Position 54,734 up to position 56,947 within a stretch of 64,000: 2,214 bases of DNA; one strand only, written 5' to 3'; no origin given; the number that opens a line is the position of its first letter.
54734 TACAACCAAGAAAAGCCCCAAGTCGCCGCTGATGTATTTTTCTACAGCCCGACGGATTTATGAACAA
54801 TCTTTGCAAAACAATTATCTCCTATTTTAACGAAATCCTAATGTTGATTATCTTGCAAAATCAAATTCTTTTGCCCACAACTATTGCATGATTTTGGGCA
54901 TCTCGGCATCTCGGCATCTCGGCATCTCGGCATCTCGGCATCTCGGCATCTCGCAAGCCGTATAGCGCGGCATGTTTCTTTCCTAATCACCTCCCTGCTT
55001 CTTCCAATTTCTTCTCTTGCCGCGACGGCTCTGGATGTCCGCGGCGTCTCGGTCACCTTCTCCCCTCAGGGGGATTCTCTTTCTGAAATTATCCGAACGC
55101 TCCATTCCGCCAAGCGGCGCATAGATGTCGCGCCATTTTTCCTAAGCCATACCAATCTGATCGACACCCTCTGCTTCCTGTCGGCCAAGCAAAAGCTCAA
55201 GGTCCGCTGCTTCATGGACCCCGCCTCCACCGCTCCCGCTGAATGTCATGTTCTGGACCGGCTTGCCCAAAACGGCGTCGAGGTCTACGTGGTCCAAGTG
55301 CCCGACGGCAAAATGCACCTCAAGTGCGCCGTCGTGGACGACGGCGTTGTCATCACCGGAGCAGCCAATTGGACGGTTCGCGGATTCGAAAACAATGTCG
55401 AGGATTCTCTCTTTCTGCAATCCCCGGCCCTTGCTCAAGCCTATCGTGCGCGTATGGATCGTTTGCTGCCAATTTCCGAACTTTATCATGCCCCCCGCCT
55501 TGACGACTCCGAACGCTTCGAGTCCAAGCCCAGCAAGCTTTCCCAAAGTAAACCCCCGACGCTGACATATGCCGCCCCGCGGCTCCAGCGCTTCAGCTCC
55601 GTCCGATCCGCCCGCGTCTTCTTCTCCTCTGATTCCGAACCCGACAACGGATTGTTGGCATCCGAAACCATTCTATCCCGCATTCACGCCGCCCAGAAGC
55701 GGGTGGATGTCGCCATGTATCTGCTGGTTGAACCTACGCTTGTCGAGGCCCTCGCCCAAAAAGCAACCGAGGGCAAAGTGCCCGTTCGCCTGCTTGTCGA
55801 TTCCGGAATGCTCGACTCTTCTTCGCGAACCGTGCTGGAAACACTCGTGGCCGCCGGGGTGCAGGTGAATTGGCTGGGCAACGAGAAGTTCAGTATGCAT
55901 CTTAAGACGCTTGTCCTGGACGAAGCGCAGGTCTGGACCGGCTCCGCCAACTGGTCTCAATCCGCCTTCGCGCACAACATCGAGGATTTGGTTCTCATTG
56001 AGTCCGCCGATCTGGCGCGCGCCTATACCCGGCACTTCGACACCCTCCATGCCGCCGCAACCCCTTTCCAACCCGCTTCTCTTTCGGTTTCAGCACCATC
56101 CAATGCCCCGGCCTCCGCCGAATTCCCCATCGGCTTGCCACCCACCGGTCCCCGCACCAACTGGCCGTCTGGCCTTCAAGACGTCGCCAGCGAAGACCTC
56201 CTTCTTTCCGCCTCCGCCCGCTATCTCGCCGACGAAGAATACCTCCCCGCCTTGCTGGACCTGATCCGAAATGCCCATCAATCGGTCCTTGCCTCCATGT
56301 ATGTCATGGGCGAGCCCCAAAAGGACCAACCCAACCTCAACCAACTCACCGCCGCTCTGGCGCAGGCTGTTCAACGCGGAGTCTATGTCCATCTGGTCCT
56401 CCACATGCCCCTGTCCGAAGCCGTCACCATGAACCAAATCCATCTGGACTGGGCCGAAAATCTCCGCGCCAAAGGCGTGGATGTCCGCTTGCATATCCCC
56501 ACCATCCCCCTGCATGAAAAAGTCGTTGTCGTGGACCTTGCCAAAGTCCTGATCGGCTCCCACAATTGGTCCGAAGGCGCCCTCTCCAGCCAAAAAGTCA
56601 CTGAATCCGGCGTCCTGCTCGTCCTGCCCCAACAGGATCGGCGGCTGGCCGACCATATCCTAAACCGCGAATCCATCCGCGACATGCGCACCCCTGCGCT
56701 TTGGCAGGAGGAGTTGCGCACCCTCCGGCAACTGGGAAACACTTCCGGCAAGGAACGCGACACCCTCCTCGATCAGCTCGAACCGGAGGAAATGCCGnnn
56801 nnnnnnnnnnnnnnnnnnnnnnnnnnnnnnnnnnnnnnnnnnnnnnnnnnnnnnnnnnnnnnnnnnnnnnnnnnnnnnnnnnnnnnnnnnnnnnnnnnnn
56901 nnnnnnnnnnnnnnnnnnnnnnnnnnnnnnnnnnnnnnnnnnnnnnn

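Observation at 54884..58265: Translationally coupled operon: triple-HKD PLD, single-HKD PLD, DUF1573 protein, then the first cassette gene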

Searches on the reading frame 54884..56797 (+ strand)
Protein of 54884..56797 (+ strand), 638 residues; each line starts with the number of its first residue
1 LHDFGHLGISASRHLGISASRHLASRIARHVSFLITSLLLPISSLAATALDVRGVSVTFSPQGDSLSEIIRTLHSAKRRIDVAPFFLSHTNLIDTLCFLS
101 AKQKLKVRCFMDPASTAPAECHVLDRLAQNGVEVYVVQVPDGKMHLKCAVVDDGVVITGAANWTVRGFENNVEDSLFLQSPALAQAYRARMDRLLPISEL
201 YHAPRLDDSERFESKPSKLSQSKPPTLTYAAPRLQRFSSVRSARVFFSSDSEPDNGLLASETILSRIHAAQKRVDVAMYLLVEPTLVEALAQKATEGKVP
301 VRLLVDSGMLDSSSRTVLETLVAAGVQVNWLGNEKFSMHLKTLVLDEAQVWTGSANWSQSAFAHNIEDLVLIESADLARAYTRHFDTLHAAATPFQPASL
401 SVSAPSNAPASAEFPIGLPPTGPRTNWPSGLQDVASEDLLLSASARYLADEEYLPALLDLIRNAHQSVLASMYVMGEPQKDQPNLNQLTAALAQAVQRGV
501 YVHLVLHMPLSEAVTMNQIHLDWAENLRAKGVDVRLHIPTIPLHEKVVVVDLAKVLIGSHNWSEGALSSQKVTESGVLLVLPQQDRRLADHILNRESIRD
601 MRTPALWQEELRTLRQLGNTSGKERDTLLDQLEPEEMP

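Call 7: search_protein_families(library=pfam, proteins=[window:54884-56797:+], max_evalue=0.01)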
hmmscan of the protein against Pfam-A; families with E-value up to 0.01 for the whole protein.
window:54884-56797:+ (638 aa): 6 families
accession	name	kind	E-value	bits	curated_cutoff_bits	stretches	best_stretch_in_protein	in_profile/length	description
PF13091.12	PLDc_2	-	8.3e-66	220.2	27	3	263-388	1-131/132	PLD-like domain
PF00614.28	PLDc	-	1.2e-08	35.1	21.9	0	543-565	5-27/28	Phospholipase D Active site motif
PF07894.18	SACK1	-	1.3e-07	31.9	21.4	1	219-312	88-179/274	Scaffolding anchor of CK1 domain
PF13090.12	PP_kinase_C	-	0.00043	20.2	25.8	0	271-387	28-141/172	Polyphosphate kinase C-terminal domain 2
PF09565.16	RE_NgoFVII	-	0.0016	18.2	23.8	0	350-389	109-149/162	NgoFVII restriction endonuclease N-terminal PLD domain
PF17941.7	PP_kinase_C_1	-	0.003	17.6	25.7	0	487-551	51-112/167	Polyphosphate kinase C-terminal domain 1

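Call 10: find_homologous_proteins(query=window:54884-56797:+, max_evalue=0.00001)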
Query window:54884-56797:+ (638 aa): 51 proteins with E <= 0.00001 among 8000 candidates.
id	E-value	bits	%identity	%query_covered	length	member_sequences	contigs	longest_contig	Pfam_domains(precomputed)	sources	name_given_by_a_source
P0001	0.0e+0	1379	99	100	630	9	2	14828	PF07894.19,PF13091.13,PF00614.29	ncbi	-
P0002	0.0e+0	1132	81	97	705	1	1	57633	PF13091.13,PF00614.29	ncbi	ncbi:MAG: phosphatidylserine/phosphatidylglycerophosphate/cardiolipin synthase family protein [Kirit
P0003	0.0e+0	1116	80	99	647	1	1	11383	PF13091.13,PF00614.29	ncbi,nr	ncbi:MAG: hypothetical protein EOM72_10280 [Opitutae bacterium]|nr:hypothetical protein [Opitutae ba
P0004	0.0e+0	1109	82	94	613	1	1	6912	PF07894.19,PF13091.13,PF00614.29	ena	-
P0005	0.0e+0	1087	80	96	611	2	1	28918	PF13091.13,PF00614.29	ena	-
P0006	0.0e+0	1080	80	96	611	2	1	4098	PF13091.13,PF00614.29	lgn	-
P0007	0.0e+0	1070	81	93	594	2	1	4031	PF07894.19,PF13091.13,PF00614.29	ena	-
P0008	0.0e+0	1023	75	95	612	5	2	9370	PF07894.19,PF13091.13,PF00614.29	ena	-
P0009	0.0e+0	1023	81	88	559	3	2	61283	PF07894.19,PF13091.13,PF00614.29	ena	-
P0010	0.0e+0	1011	85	83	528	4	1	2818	PF07894.19,PF13091.13,PF24217.2,PF00614.29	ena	-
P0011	3.1e-297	1005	81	88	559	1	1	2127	PF07894.19,PF13091.13,PF00614.29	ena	-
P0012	1.3e-293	993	72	93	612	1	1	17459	PF07894.19,PF13091.13,PF00614.29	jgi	-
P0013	2.0e-293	993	74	94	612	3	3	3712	PF07894.19,PF13091.13,PF24217.2,PF00614.29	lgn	-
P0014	3.6e-268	909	78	83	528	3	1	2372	PF13091.13,PF00614.29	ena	-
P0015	4.5e-259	879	63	95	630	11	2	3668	PF07894.19,PF13091.13,PF00614.29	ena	-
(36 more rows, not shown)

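Call 16: find_related_loci(query=A1, collection=genome_contigs, flank=8000)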
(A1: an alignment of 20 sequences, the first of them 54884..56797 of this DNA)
Query A1 (638 aa) in genome_contigs; peptide patterns used: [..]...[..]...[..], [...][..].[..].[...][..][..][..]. (x = any residue, [..] = any of these).
223 stretches matched a pattern; 178 encode a relative of the query (tblastn E <= 1e-3); the best 80 are kept; 79 distinct loci.
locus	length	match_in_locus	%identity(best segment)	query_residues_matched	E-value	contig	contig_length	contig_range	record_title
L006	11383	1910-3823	80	6-638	0e+0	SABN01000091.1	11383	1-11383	MAG: Opitutia bacterium isolate INTA.CYC.094 contig-100_4982, whole genome shotgun sequence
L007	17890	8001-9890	81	22-638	0e+0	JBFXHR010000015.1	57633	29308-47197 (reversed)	MAG: Kiritimatiellia bacterium isolate CA_2019_TPIn_191 NODE_1775_length_57633_cov_6.526502_TPIn, whole genome shotgun s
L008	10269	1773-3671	98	6-638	0e+0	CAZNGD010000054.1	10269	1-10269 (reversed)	MAG TPA_asm: uncultured Verrucomicrobiota bacterium isolate binchicken_co45_351 genome assembly, contig: NODE_12123_leng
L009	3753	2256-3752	77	2-508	0e+0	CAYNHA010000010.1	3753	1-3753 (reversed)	MAG TPA_asm: uncultured Verrucomicrobiota bacterium isolate binchicken_co229_252 genome assembly, contig: k141_539693, w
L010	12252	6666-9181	75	6-638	0e+0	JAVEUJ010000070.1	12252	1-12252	MAG: Kiritimatiellia bacterium isolate BF2_42 NODE_2887_length_12252_cov_5.449272_Biofilm2, whole genome shotgun sequenc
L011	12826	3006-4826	42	22-638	2e-150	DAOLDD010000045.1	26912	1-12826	MAG TPA_asm: Kiritimatiellia bacterium isolate AMR_MDS_0145 NODE_339_length_26912_cov_30.725472, whole genome shotgun se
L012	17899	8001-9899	42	14-638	9e-145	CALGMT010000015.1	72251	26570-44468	MAG: uncultured bacterium isolate N1_Bin_METABAT__120_1 genome assembly, contig: c_000002285338, whole genome shotgun se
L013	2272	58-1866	40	29-632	3e-145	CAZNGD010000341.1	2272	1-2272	MAG TPA_asm: uncultured Verrucomicrobiota bacterium isolate binchicken_co45_351 genome assembly, contig: NODE_113609_len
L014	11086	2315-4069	41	42-634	4e-136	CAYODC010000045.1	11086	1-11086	MAG TPA_asm: uncultured Verrucomicrobiota bacterium isolate SRP294416_co1_711 genome assembly, contig: NODE_12990_length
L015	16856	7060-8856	40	28-635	2e-136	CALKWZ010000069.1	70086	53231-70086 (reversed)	MAG TPA_asm: uncultured Verrucomicrobia bacterium isolate SRR3330206_bin.99_CONCOCT_v1.1_MAG genome assembly, contig: ER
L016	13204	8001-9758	40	41-634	1e-134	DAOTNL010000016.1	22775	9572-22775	MAG TPA_asm: Kiritimatiellia bacterium isolate AMR_MDS_2896 NODE_2332_length_22775_cov_5.897139, whole genome shotgun se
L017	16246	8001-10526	41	38-638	1e-133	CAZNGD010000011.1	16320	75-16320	MAG TPA_asm: uncultured Verrucomicrobiota bacterium isolate binchicken_co45_351 genome assembly, contig: NODE_6134_lengt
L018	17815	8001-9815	39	28-638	3e-130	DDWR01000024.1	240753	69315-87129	MAG TPA_asm: Verrucomicrobia bacterium UBA2281 UBA2281_contig_4766, whole genome shotgun sequence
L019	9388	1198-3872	39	12-635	2e-127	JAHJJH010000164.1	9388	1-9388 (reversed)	MAG: Verrucomicrobia bacterium isolate Modern_marine_rock_biofilm.mb.29 Modern_marine_rock.mb.29_k141_413491, whole geno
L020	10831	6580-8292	40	51-636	6e-121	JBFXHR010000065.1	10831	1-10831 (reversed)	MAG: Kiritimatiellia bacterium isolate CA_2019_TPIn_191 NODE_22475_length_10831_cov_6.949271_TPIn, whole genome shotgun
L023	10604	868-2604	39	41-636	2e-112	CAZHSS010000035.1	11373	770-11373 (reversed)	MAG TPA_asm: uncultured Verrucomicrobiota bacterium isolate SRP294416_co3_838 genome assembly, contig: NODE_11338_length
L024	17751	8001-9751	43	38-636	5e-132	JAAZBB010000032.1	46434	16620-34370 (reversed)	MAG: Lentisphaerae bacterium isolate AS06rmzACSIP_509 82394_AS06, whole genome shotgun sequence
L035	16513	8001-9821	37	29-638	7e-128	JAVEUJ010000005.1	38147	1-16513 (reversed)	MAG: Kiritimatiellia bacterium isolate BF2_42 NODE_452_length_38147_cov_5.101819_Biofilm2, whole genome shotgun sequence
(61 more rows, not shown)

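Call 23: find_encoding_contigs(protein=P0001, flank=10000, max_places=10)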
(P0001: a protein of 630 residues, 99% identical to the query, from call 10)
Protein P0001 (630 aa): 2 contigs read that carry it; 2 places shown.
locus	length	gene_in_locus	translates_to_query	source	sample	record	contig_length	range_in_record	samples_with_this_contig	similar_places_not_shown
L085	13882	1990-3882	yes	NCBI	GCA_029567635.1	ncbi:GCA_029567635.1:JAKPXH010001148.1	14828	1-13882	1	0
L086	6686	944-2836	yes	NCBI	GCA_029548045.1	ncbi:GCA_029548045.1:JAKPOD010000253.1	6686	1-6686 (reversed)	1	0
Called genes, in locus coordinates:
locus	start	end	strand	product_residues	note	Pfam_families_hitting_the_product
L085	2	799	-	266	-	?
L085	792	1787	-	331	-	PF00005:ABC_tran, PF08352:oligo_HPY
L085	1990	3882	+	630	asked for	PF07894:SACK1 (faint), PF13091:PLDc_2, PF00614:PLDc (faint), PF13091:PLDc_2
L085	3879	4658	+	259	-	PF13091:PLDc_2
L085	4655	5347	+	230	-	PF07610:DUF1573, PF22544:HYDIN_VesB_CFA65-like_Ig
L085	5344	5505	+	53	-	-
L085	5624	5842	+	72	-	-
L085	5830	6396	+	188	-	-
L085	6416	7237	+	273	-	PF13646:HEAT_2 (faint)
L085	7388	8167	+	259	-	PF09056:Phospholip_A2_3 (weak)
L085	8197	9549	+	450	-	-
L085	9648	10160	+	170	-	-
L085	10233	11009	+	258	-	-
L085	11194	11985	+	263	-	-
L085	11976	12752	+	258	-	-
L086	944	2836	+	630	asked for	PF07894:SACK1 (faint), PF13091:PLDc_2, PF00614:PLDc (faint), PF13091:PLDc_2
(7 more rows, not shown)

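Call 24: predict_structure(alignment_id=A1)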
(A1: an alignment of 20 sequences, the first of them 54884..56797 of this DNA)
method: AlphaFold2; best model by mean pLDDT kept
length: 638 residues; sequences in the alignment: 20
mean_pLDDT: 80.4   pTM: 0.58
mean pLDDT of the five models: 80.4, 79.0, 78.4, 76.9, 75.4
residues with pLDDT >= 90: 277; 70-90: 227; 50-70: 59; < 50: 75
segments of 3 or more residues with pLDDT < 50: 1-47, 220-223, 251-253, 399-412, 635-638
pLDDT, mean of each block of 10 residues (from residue 1): 29 27 39 44 46 91 89 97 91 94 94 84 91 93 92 96 88 95 93 93 70 56 58 87 82 66 94 95 93 96 91 80 95 82 95 88 88 94 93 74 35 56 62 60 83 91 91 86 92 91 90 85 90 86 75 89 86 81 84 81 83 84 80 53
secondary structure, 60 per line:
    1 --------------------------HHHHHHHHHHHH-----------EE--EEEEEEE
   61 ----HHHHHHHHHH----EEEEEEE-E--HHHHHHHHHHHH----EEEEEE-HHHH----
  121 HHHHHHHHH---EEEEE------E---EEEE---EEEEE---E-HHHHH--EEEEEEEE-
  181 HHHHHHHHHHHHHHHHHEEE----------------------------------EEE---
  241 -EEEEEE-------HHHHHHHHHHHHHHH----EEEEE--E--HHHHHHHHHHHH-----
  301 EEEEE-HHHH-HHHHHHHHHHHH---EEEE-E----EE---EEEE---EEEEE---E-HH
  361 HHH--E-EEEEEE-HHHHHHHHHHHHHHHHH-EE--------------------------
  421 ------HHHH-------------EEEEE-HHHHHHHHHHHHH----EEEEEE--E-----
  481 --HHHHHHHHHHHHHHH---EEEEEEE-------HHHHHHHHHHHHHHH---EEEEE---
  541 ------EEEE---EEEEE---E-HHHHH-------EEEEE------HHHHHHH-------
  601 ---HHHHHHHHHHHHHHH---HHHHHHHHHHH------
elements in order: H27-38 E54-60 H65-74 E79-85 H90-101 E106-111 H113-116 H121-129 E133-137 E148-151 E155-159 H165-169 E172-179 H181-197 E198-200 E235-237 E242-247 H255-269 E274-278 H284-295 E301-305 H307-310 H312-323 E327-330 E342-345 E349-353 H359-363 E368-373 H375-391 H427-430 E444-448 H450-462 E467-472 H483-497 E501-507 H515-529 E533-537 E547-550 E554-558 H564-568 E576-580 H587-593 H604-618 H622-632

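Call 26: search_protein_families(library=pfam, proteins=[L011:5616-6371:+, L011:6338-7615:+, L014:4891-6114:+, L018:10789-11445:+, L035:11259-12293:+, L012:9899-10741:+, L023:3526-4452:+, L015:9985-11346:+, L024:10530-11384:+, L019:3980-4678:+], max_evalue=0.01)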
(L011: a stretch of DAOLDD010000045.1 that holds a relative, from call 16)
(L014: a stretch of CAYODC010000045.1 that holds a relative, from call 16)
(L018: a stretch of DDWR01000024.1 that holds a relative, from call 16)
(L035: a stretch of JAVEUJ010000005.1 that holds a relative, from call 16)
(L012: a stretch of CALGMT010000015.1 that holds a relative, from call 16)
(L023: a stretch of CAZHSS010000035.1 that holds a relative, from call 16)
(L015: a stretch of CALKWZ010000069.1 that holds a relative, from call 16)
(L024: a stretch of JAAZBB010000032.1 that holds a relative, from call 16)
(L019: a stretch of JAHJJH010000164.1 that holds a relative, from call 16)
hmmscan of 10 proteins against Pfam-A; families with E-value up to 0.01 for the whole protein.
L011:5616-6371:+ (251 aa): 0 families

L011:6338-7615:+ (425 aa): 0 families

L014:4891-6114:+ (407 aa): 0 families

L018:10789-11445:+ (218 aa): 0 families

L035:11259-12293:+ (344 aa): 0 families

L012:9899-10741:+ (280 aa): 0 families

L023:3526-4452:+ (308 aa): 0 families

L015:9985-11346:+ (453 aa): 0 families

L024:10530-11384:+ (284 aa): 0 families

L019:3980-4678:+ (232 aa): 0 families
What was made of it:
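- Tried and rejected: Pfam on ten genes downstream of distant PLD pairs gave no family (call 26).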
